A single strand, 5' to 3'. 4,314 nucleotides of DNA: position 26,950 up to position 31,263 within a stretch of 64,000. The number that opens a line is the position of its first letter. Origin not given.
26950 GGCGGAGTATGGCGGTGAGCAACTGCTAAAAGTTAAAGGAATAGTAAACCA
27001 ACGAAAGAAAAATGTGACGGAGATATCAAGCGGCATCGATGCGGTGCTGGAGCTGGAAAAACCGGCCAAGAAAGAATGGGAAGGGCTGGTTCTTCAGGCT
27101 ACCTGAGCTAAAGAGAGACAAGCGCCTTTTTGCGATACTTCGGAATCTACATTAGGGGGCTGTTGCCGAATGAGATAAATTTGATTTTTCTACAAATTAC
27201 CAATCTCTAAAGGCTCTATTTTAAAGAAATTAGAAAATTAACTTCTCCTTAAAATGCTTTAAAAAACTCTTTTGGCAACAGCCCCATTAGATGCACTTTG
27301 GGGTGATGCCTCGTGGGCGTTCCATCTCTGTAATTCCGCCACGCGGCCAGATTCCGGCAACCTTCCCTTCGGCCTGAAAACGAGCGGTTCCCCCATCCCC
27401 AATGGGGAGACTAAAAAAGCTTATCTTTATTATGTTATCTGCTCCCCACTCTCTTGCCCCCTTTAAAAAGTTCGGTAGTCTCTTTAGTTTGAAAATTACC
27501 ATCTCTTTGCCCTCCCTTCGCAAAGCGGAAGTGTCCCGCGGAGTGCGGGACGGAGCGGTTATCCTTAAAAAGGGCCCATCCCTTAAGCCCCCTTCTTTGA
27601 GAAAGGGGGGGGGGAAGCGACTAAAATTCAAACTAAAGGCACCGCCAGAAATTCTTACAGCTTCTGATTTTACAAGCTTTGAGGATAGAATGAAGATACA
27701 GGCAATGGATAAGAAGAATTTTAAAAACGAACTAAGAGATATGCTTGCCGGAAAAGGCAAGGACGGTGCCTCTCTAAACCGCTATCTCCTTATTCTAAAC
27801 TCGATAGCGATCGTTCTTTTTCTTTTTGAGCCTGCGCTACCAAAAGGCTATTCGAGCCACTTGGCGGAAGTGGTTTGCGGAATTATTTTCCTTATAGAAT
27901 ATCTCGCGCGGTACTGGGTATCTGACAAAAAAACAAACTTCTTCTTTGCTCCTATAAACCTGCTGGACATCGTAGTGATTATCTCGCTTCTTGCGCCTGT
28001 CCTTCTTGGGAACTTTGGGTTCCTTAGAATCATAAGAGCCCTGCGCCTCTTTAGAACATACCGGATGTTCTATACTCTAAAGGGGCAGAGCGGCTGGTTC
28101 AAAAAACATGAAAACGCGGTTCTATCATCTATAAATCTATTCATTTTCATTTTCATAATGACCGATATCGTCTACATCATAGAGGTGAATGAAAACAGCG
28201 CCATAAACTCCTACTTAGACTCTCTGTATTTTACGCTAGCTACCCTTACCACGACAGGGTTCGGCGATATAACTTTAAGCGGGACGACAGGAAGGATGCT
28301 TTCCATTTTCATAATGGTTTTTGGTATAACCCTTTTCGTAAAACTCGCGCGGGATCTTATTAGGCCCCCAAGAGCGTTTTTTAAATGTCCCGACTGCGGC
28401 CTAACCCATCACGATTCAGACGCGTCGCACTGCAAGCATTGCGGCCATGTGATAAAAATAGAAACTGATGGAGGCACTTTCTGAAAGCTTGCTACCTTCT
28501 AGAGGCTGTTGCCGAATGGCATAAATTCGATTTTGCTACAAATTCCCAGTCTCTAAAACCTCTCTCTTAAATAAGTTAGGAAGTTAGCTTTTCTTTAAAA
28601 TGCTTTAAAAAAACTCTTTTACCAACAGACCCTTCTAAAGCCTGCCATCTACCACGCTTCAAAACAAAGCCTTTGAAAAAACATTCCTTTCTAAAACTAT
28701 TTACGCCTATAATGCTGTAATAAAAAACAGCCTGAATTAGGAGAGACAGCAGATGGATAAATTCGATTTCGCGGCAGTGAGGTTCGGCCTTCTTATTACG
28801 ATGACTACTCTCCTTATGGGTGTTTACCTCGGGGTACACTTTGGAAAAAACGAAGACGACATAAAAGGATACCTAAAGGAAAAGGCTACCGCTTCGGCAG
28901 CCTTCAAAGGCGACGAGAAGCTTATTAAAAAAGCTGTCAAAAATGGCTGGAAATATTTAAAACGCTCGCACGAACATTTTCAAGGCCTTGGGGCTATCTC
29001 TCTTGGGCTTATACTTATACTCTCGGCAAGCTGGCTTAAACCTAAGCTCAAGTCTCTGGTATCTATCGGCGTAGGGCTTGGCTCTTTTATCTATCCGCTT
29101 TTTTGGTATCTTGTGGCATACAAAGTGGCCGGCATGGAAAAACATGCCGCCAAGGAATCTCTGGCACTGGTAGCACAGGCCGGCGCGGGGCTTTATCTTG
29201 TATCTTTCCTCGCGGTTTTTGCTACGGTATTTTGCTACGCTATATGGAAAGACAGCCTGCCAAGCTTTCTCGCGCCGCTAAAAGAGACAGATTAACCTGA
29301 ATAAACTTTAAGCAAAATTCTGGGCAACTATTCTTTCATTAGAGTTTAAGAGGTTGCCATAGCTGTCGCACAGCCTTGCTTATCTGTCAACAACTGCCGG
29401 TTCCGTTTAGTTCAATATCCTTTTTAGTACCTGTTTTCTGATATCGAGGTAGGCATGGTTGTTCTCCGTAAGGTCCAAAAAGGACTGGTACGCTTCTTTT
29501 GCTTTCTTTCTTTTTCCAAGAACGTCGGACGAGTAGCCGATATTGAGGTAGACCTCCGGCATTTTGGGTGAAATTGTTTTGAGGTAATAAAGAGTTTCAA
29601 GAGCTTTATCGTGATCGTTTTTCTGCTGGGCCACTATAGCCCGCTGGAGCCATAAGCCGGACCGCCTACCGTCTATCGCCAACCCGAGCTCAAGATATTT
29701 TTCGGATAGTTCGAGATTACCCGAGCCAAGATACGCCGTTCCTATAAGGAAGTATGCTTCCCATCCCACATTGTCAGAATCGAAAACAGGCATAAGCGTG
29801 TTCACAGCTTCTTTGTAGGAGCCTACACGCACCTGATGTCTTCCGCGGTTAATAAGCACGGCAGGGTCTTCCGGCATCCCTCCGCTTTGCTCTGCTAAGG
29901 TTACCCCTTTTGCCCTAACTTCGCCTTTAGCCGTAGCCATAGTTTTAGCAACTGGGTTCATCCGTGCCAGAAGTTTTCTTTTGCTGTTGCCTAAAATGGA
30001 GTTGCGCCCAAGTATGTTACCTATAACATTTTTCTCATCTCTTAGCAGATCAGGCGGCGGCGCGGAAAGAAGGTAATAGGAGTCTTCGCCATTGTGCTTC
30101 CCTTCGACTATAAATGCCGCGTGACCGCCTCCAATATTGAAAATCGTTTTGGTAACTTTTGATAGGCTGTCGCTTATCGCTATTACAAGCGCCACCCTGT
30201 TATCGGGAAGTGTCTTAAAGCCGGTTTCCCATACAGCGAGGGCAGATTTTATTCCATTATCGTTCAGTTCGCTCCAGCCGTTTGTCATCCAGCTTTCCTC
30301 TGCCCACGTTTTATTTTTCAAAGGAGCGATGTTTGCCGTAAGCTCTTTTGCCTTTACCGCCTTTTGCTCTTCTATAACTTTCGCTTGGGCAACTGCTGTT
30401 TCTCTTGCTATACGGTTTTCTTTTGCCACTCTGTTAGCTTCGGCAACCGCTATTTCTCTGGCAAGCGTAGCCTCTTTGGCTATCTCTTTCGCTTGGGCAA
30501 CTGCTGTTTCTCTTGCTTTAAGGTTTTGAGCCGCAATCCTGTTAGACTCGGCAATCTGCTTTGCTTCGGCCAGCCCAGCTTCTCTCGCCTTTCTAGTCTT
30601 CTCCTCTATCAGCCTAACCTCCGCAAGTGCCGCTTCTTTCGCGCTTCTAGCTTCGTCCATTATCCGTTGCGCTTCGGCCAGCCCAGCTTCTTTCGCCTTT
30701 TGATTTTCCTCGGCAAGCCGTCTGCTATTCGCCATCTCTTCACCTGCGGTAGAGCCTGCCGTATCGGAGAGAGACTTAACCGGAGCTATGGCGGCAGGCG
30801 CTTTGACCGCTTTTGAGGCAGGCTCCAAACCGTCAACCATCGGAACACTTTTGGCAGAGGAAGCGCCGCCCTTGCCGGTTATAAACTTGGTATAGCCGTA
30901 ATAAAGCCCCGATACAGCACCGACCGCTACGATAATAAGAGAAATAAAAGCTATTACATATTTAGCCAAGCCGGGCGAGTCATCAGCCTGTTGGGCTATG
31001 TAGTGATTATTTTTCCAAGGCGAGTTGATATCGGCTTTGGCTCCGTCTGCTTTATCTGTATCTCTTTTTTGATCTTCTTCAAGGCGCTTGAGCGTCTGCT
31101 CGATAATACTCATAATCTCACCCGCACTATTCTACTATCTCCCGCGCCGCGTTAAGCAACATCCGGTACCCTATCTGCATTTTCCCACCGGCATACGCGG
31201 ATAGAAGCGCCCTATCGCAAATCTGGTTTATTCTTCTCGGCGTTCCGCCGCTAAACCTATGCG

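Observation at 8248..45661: Six same-orientation copies of a ~130 bp MITE/REP-like element with 12-bp terminal inverted repeats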

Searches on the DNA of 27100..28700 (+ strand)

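Call 33: search_dna_similar(query=window:27156-27285:+, collection=plasmids, mode=distant, max_evalue=10)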
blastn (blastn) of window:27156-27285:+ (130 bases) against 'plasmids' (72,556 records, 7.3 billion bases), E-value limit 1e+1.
Records with a match: 167; places in all: 171; records where one place covers at least 80% of the query: 0.
Best place of each record, by identity: >=99% 1; 95-99% 20; 90-95% 6; 80-90% 138; 60-80% 2.
By first word of the organism name: Enterococcus 117; Bacillus 21; Clostridium 6; Yersinia 6; Clostridioides 3; Borrelia 2; Borreliella 2; Photobacterium 2; Priestia 2; Lactococcus 1; and 5 more.
By predicted mobility (MOB-suite, as given by PLSDB): conjugative 82; non-mobilizable 66; mobilizable 19.
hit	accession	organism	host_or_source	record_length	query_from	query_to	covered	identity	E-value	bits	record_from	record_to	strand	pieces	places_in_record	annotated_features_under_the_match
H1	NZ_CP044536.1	Borrelia maritima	Ixodes spinipalpis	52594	67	115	38%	78.0%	4e+0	37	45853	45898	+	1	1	none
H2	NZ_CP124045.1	Borrelia sp. CA_690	Bacterial isolate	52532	67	115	38%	78.0%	4e+0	37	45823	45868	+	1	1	none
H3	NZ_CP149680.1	Clostridioides difficile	-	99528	72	112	32%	83.3%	4e+0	38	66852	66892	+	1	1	none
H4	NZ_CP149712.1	Clostridioides difficile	-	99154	72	112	32%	83.3%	4e+0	38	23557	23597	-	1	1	none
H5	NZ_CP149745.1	Clostridioides difficile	Homo sapiens,single cell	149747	72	112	32%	83.3%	4e+0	38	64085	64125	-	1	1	none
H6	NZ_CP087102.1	Clostridium estertheticum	single colony,Vacuum packed lamb meat ...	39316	72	110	30%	84.6%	3e-1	42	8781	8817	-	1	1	Ig-like domain-containing protein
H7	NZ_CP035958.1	Bacillus mycoides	cell culture,soil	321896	47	86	31%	81.0%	4e+0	38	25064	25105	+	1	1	none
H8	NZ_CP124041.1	Borreliella spielmanii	Bacterial isolate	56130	64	99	28%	83.8%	4e+0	37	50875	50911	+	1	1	none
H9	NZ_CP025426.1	Enterococcus faecium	WGS,fodder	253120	49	82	26%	85.3%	4e+0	37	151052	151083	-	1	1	site-specific integrase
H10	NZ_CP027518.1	Enterococcus faecium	Homo sapiens,blood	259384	49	82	26%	85.3%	4e+0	37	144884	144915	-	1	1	site-specific integrase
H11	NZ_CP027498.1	Enterococcus faecium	Homo sapiens,not_blood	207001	49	82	26%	85.3%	4e+0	37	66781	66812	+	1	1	none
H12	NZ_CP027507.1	Enterococcus faecium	Homo sapiens,not_blood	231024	49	82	26%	85.3%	4e+0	37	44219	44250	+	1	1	none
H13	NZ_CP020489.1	Enterococcus faecium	Homo sapiens,human,urine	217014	49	82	26%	85.3%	4e+0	37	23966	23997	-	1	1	site-specific integrase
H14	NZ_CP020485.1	Enterococcus faecium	Homo sapiens,human,urine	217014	49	82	26%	85.3%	4e+0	37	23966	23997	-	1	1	site-specific integrase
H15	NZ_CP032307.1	Enterococcus faecium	Chinese sausages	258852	49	82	26%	85.3%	4e+0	37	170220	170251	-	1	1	site-specific integrase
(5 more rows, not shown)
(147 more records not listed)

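Call 54: search_rna_families(source=window, start=27100, end=28700, threshold=evalue, max_evalue=5)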
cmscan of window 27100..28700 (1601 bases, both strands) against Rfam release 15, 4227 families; matches with E-value up to 5: 4.
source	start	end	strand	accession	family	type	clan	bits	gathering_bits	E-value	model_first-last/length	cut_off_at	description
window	27156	27285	+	RF04205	MIR2606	Gene; miRNA;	-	26.2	139.7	0.35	32-134/165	no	MIR2606 microRNA precursor family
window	28431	28491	+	RF03464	mir-465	Gene; miRNA;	CL00136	23.4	65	0.073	1-79/79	no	mir-465 microRNA precursor family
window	27170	27428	-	RF02350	psRNA6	Gene; sRNA;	-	21.5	60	0.0015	1-333/333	no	Nitrosomonas sRNA psRNA6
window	27154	27287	+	RF03722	MIR4378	Gene; miRNA;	-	20.1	90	1.5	1-91/91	no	MIR4378 microRNA precursor family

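Call 57: search_rna_families(source=window, start=27100, end=27500, threshold=evalue, max_evalue=1, show_alignments=2)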
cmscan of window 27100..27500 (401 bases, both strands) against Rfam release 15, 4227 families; matches with E-value up to 1: 3.
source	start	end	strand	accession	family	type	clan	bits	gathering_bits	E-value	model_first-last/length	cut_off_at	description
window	27156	27285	+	RF04205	MIR2606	Gene; miRNA;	-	26.2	139.7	0.087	32-134/165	no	MIR2606 microRNA precursor family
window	27170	27428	-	RF02350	psRNA6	Gene; sRNA;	-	21.5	60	0.00038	1-333/333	no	Nitrosomonas sRNA psRNA6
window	27154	27287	+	RF03722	MIR4378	Gene; miRNA;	-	20.1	90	0.37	1-91/91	no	MIR4378 microRNA precursor family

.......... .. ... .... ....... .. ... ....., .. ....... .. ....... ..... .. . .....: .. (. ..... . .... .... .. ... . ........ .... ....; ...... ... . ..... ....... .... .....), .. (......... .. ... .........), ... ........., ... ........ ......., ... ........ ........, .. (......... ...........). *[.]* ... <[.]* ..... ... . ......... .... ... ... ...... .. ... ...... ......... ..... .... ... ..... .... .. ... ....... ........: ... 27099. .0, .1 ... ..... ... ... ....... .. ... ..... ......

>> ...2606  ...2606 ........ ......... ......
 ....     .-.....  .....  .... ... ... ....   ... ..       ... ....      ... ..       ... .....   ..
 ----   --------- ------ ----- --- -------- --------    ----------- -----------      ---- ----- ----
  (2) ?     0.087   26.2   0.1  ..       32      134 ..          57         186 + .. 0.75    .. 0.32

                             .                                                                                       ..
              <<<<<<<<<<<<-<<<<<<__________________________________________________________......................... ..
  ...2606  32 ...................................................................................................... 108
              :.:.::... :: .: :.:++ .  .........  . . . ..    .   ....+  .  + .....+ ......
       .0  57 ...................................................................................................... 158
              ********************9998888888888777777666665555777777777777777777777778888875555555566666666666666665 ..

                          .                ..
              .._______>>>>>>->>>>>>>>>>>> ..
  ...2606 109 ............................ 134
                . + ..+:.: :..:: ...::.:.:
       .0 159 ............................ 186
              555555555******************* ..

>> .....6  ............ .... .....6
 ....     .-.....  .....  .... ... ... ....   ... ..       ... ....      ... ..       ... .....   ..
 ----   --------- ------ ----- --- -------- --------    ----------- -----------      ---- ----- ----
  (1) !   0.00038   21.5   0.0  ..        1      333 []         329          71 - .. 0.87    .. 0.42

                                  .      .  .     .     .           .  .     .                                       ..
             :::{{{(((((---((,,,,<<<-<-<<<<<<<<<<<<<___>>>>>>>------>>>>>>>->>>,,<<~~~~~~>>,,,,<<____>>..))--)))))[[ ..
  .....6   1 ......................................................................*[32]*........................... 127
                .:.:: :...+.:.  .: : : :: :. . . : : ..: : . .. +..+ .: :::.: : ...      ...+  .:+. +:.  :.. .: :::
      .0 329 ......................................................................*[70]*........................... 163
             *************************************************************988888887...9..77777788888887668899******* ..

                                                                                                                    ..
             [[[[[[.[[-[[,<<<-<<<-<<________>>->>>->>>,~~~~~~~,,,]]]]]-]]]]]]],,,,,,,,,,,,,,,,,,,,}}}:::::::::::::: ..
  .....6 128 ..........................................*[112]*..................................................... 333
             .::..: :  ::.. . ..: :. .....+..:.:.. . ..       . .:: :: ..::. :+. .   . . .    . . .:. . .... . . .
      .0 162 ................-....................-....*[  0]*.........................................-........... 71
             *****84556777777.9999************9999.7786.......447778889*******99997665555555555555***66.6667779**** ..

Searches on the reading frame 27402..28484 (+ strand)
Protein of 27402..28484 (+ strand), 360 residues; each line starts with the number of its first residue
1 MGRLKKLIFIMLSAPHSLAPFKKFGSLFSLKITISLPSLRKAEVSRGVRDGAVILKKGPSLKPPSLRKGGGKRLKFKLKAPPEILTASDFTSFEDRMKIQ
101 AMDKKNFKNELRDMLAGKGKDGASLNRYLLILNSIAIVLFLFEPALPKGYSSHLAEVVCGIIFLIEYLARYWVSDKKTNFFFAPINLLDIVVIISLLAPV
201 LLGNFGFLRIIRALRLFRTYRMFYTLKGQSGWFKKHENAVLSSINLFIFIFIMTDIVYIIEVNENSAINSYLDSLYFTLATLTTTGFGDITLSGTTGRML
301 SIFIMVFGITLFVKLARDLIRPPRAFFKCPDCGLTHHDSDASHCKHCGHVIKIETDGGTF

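Call 10: search_protein_families(library=pfam, proteins=[window:27402-28484:+])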
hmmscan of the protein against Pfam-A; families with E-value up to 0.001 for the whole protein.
window:27402-28484:+ (360 aa): 3 families
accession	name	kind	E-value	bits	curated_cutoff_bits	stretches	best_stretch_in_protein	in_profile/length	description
PF00520.37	Ion_trans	-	3.6e-17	62.8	25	1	129-312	11-222/241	Ion transport protein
PF07885.22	Ion_trans_2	-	2.7e-16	59.7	22.5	1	247-320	3-74/79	Ion channel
PF13248.11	Zn_ribbon_3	-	3.3e-05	23.6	27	1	327-351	3-26/26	zinc-ribbon domain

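Call 11: find_encoding_contigs(protein=window:27402-28484:+, flank=10000, max_places=10)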
Protein window:27402-28484:+ (360 aa): no gene with exactly this product is on record in the collection.

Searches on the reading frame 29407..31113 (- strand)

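Call 25: search_protein_families(library=pfam, proteins=[window:29407-31113:-])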
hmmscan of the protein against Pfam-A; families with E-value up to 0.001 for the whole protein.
window:29407-31113:- (568 aa): 5 families
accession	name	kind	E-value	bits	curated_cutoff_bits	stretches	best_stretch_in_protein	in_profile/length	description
PF13181.12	TPR_8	-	1.2e-09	38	25.7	0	452-481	2-31/34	Tetratricopeptide repeat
PF07719.23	TPR_2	-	1.5e-09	37.7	27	0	451-481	1-31/34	Tetratricopeptide repeat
PF00515.34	TPR_1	-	4.4e-07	29.9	27.8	0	452-481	2-31/34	Tetratricopeptide repeat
PF13371.12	TPR_9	-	1.8e-05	25.1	35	0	494-561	4-71/73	Tetratricopeptide repeat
PF13174.12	TPR_6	-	0.00067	20.6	26.3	0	520-547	1-28/33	Tetratricopeptide repeat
